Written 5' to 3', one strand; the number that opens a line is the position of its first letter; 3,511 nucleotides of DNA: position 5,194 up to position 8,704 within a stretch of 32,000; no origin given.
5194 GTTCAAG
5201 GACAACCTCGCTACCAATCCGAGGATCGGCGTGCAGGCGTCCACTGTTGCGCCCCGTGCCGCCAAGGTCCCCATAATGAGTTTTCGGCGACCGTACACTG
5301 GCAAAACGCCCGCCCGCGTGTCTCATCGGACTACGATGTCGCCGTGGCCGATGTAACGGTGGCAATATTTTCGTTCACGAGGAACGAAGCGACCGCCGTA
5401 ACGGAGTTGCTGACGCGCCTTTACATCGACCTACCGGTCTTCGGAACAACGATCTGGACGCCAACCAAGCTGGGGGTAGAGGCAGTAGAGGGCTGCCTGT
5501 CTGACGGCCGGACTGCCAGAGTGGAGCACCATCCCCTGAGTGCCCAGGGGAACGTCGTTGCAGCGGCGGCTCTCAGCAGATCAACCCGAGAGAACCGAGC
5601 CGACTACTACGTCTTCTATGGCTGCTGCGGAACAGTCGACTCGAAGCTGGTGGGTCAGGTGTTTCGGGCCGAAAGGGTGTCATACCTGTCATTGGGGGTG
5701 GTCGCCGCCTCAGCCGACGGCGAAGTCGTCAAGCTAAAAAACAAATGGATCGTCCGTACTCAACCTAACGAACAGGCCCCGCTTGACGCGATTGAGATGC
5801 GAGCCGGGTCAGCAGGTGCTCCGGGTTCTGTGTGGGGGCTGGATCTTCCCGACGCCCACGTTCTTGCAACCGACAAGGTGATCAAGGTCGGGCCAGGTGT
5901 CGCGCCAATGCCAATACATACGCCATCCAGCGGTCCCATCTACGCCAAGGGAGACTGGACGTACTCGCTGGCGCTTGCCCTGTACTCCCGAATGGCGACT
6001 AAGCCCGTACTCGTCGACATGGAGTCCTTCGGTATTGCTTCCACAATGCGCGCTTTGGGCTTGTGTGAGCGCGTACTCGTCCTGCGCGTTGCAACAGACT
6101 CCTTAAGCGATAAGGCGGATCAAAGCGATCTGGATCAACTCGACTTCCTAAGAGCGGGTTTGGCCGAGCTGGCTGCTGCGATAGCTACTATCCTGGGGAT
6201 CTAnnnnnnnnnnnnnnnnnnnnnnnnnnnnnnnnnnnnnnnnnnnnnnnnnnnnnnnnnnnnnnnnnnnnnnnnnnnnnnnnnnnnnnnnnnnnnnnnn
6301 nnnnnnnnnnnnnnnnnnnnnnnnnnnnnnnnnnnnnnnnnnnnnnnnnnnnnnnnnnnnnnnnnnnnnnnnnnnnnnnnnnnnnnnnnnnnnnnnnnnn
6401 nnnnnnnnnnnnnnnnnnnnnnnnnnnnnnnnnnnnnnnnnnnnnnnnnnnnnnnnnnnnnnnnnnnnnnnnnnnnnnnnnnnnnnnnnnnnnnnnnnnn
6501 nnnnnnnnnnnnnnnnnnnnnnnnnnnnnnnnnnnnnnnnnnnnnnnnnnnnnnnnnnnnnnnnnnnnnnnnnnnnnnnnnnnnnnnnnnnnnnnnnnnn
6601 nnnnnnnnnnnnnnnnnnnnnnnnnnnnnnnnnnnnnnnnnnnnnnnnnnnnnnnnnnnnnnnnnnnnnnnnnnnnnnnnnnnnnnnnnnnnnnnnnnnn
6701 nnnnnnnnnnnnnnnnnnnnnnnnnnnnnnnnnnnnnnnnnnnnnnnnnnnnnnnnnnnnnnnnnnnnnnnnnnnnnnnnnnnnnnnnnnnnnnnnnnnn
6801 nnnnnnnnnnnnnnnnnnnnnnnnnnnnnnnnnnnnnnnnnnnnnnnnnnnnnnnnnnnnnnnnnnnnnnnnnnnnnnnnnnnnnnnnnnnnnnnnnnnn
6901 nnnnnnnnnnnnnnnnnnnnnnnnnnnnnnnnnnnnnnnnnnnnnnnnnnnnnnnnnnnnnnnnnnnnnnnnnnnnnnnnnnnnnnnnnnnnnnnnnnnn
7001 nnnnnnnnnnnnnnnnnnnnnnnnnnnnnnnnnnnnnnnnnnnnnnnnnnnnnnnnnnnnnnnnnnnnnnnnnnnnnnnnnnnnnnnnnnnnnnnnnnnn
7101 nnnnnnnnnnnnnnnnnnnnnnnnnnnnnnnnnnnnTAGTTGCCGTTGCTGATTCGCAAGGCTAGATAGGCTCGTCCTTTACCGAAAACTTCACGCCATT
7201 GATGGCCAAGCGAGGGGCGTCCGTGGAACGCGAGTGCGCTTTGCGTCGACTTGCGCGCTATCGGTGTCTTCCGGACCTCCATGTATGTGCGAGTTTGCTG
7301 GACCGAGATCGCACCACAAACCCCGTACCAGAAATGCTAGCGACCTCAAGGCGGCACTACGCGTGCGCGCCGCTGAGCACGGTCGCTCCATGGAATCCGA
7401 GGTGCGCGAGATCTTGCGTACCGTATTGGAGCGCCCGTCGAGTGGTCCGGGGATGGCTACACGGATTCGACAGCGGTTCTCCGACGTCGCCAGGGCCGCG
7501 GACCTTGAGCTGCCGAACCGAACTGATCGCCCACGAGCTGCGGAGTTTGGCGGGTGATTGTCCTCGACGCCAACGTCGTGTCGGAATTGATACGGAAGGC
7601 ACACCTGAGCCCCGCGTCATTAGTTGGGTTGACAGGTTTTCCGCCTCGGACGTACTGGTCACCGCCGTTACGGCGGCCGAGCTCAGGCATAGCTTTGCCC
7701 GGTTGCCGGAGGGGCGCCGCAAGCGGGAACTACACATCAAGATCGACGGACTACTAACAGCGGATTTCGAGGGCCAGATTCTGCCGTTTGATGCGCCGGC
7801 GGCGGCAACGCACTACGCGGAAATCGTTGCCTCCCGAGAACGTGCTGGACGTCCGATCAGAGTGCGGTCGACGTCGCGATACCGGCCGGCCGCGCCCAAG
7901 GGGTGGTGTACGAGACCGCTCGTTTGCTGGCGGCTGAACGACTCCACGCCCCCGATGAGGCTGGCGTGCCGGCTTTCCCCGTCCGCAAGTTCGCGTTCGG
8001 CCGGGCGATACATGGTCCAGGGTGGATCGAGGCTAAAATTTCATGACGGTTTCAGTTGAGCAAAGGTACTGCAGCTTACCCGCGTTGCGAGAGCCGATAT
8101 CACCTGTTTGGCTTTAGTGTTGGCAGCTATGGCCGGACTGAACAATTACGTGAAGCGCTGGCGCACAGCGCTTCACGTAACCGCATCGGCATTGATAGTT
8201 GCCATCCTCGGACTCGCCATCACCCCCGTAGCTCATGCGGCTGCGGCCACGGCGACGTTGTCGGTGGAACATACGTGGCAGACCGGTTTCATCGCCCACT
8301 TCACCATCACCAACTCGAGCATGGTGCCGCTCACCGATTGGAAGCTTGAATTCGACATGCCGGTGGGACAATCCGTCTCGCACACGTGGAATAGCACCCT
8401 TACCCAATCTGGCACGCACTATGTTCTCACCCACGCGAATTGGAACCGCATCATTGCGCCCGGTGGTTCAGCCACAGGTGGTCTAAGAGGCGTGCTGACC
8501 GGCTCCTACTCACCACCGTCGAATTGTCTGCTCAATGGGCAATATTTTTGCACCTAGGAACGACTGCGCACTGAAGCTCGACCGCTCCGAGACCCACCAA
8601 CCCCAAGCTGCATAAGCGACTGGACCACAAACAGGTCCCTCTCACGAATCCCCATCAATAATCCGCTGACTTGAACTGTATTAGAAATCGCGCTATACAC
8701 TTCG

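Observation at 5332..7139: Candidate undescribed two-gene system: PNP/nucleosidase-fold enzyme plus orphan 311-aa partner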

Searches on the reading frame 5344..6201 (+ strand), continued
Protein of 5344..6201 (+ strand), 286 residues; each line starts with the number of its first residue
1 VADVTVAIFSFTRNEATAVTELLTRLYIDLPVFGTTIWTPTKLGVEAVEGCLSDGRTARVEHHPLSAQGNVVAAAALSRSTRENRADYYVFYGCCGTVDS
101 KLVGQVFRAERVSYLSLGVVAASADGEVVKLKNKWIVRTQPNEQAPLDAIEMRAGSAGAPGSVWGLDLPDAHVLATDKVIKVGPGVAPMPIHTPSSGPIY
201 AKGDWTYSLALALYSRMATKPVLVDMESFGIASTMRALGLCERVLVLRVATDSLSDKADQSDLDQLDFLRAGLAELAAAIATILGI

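Call 93: search_protein_families(library=padloc, proteins=[L018:4052-5107:+, L018:9653-11827:+, L018:8964-9653:+, L023:2185-3762:-, L023:3762-4997:-, L021:3021-4178:-], max_evalue=1e-8)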
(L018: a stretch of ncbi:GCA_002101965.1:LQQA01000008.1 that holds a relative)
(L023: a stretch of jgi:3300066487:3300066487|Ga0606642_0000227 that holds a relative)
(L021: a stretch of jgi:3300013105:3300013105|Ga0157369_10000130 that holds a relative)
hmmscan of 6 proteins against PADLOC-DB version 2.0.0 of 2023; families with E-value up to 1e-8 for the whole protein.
L018:4052-5107:+ (352 aa): 29 families (the best 25 are shown)
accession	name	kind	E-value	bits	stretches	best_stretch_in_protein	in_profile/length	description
PDLC04042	PD-T4-6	-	1.9e-40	137.3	1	4-271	4-271/292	-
PDLC04138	mad6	-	5.5e-35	119.4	1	7-262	49-304/659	mads_6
PDLC04053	PD-T4-6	-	3.4e-34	116.7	1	8-269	8-268/311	-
PDLC04043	PD-T4-6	-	3.8e-33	113.2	1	9-270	15-275/452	-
PDLC04047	PD-T4-6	-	3e-32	110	1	6-271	7-271/327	-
PDLC04039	PD-T4-6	-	3.4e-31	106.8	1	7-267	13-270/458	-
PDLC04054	PD-T4-6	-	7e-31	105.9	1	11-269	12-270/347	-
PDLC04061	PD-T4-6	-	4.1e-27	93.9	1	8-296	15-301/510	-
PDLC04057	PD-T4-6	-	5.5e-25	86.3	1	6-269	5-267/443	-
PDLC04060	PD-T4-6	-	7.9e-25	85.7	1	100-270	105-267/486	-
PDLC04041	PD-T4-6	-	8.8e-25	85.8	1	5-269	24-290/443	-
PDLC04048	PD-T4-6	-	2.4e-23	81.1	1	6-270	7-270/354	-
PDLC04052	PD-T4-6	-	3.7e-23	80.5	1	106-269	116-273/496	-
PDLC04050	PD-T4-6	-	5.4e-20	69.7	1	87-265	147-319/480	-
PDLC04040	PD-T4-6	-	3.3e-19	67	1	101-270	100-263/547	-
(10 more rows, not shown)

L018:9653-11827:+ (725 aa): 2 families
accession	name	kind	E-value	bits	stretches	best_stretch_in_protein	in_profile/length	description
PDLC03864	LmuB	-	3.5e-207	688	1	2-725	2-657/657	-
PDLC03863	LmuB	-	8e-11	39.3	1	322-699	226-577/610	-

L018:8964-9653:+ (230 aa): 1 family
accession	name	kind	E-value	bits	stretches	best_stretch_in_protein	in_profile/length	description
PDLC03872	LmuC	-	1.1e-72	242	1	12-221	8-217/220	-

L023:2185-3762:- (526 aa): 0 families

L023:3762-4997:- (412 aa): 2 families
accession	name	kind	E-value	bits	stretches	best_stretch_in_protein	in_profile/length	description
PDLC04135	mad3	-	1.8e-28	98.2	1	233-329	256-358/374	mads_3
PDLC02980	AriA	-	1e-12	46.7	0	239-299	236-299/304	-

L021:3021-4178:- (386 aa): 20 families
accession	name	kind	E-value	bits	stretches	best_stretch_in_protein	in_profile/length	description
PDLC02503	BrxHI|BrxHII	-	1.1e-27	94.7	1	15-352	27-372/698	BrxHI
PDLC02864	DpdF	-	6.6e-27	92.5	1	15-329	25-335/610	DpdF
PDLC03928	PsyrT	-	5.7e-25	85.7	1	16-328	25-341/689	-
PDLC03960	SngC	-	2.6e-23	80.7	1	16-325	28-362/720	-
PDLC02501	BrxHI|BrxHII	-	3.7e-22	76.2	1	11-345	22-364/925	BrxHI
PDLC02861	DpdF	-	7.9e-20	68.7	1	15-339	31-347/611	DpdF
PDLC02870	DpdF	-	1.8e-19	67.7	1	15-325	16-323/534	DpdF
PDLC02707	PbeA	-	6.2e-15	52.8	1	176-319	471-614/672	PbeA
PDLC01439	typeIV_DinG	-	7.2e-15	52.7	0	21-91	28-92/575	CAS-IV-A; associated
PDLC02859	DpdF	-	3.4e-14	50.2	1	19-334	107-427/545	DpdF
PDLC02897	DpdJ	-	1.9e-12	43.8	1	231-321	358-450/1570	DpdJ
PDLC02867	DpdF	-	2e-12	44.3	1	163-338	311-484/855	DpdF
PDLC02865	DpdF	-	2e-11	40.2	1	15-325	762-1073/1499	DpdF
PDLC02855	DpdF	-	3.4e-11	40.1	1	232-328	378-475/825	DpdF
PDLC02863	DpdF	-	7.1e-11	39.6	1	225-329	47-151/488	DpdF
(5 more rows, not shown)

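Call 94: find_related_loci(query=A4, collection=viral_contigs, flank=8000)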
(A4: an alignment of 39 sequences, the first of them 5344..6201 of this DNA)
Query A4 (286 aa) in viral_contigs; peptide patterns used: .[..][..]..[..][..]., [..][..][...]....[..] (x = any residue, [..] = any of these).
34 stretches matched a pattern, but none encodes a relative of the query by tblastn (E <= 1e-3).

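Call 96: search_dna_similar(query=window:5344-6201:+, collection=phages, mode=protein, max_evalue=0.001, max_rows=10)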
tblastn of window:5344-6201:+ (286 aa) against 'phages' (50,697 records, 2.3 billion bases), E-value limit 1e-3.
No match.

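Call 97: search_dna_similar(query=window:5344-6201:+, collection=plasmids, mode=protein, max_evalue=0.001, max_rows=10)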
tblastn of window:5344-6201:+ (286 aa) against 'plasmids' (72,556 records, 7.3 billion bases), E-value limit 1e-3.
No match.

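Call 102: search_protein_families(library=pfam, proteins=[L018:11894-13015:+], max_evalue=0.1)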
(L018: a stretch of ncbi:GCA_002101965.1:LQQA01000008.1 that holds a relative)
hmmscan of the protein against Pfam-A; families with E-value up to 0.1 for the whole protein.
L018:11894-13015:+ (374 aa): 0 families

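Call 103: search_protein_families(library=padloc, proteins=[L018:11894-13015:+], max_evalue=0.01)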
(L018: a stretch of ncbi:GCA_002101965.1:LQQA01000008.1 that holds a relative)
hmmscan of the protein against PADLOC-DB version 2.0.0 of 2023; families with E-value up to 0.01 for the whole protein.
L018:11894-13015:+ (374 aa): 1 family
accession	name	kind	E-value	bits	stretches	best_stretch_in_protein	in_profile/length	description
PDLC03853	LmuA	-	5.8e-59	198.5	1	10-374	5-334/655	-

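Call 107: find_encoding_contigs(protein=P0041, flank=6000, max_places=2)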
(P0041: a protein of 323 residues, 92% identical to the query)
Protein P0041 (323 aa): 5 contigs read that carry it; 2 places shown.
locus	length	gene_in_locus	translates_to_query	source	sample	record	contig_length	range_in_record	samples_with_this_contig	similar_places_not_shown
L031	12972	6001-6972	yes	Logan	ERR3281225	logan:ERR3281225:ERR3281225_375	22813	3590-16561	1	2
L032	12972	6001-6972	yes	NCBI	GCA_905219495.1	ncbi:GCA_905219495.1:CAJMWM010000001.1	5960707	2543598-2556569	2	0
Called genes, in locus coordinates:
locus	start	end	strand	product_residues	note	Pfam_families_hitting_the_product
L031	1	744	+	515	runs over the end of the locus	PF00174:Oxidored_molyb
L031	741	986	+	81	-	-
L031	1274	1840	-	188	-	PF00254:FKBP_C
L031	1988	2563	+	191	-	-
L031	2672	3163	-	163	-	PF11964:SpoIIAA-like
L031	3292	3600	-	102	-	-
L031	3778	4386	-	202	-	PF24821:DUF7711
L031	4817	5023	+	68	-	-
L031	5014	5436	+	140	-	PF01850:PIN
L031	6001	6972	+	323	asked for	-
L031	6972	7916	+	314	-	-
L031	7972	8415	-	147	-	-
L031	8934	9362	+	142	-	PF00553:CBM_2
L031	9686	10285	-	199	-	PF01872:RibD_C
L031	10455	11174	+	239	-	PF01402:RHH_1 (weak)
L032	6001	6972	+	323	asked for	-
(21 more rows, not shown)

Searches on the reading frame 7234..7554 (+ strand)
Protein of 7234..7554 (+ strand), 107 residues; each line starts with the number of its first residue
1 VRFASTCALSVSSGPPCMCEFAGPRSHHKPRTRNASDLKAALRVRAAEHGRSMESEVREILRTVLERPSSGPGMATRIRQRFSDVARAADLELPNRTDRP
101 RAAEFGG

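Call 6: search_protein_families(library=pfam, proteins=[window:7234-7554:+], max_evalue=1)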
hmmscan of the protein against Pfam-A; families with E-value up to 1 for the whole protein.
window:7234-7554:+ (107 aa): 2 families
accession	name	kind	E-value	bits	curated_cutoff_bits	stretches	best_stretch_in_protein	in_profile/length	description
PF22513.2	FitA-like_RHH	-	1.1e-12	48.1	27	1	37-64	11-38/39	Antitoxin FitA-like, ribbon-helix-helix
PF03869.20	Arc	-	9.5e-05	22.6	20.4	1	40-69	17-46/50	Arc-like DNA binding domain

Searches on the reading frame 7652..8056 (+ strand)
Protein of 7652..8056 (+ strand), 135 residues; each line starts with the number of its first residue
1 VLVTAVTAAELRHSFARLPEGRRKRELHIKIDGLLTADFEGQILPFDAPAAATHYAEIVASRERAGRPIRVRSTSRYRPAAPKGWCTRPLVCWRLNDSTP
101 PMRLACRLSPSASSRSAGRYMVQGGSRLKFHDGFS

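Call 81: search_protein_families(library=pfam, proteins=[window:7652-8056:+], max_evalue=1)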
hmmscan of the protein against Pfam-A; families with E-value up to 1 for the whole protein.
window:7652-8056:+ (135 aa): 1 family
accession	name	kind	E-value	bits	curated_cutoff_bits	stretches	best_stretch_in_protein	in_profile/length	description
PF01850.27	PIN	-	0.23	12.5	23.6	1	1-60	31-85/120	PIN domain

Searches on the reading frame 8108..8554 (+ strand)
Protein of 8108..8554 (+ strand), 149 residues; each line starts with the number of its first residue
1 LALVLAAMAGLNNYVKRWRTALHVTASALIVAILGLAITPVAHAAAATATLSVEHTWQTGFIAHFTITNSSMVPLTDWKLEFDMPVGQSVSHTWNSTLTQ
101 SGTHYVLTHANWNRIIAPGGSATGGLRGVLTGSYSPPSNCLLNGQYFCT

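Call 81: search_protein_families(library=pfam, proteins=[window:8108-8554:+], max_evalue=1)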
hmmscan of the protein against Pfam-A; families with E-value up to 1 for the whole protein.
window:8108-8554:+ (149 aa): 2 families
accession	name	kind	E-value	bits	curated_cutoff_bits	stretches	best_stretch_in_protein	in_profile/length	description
PF00553.25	CBM_2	-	6.2e-33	113.6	24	1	48-146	2-100/101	Cellulose binding domain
PF14967.11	FAM70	-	0.05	13.5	27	1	8-53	10-53/323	FAM70 protein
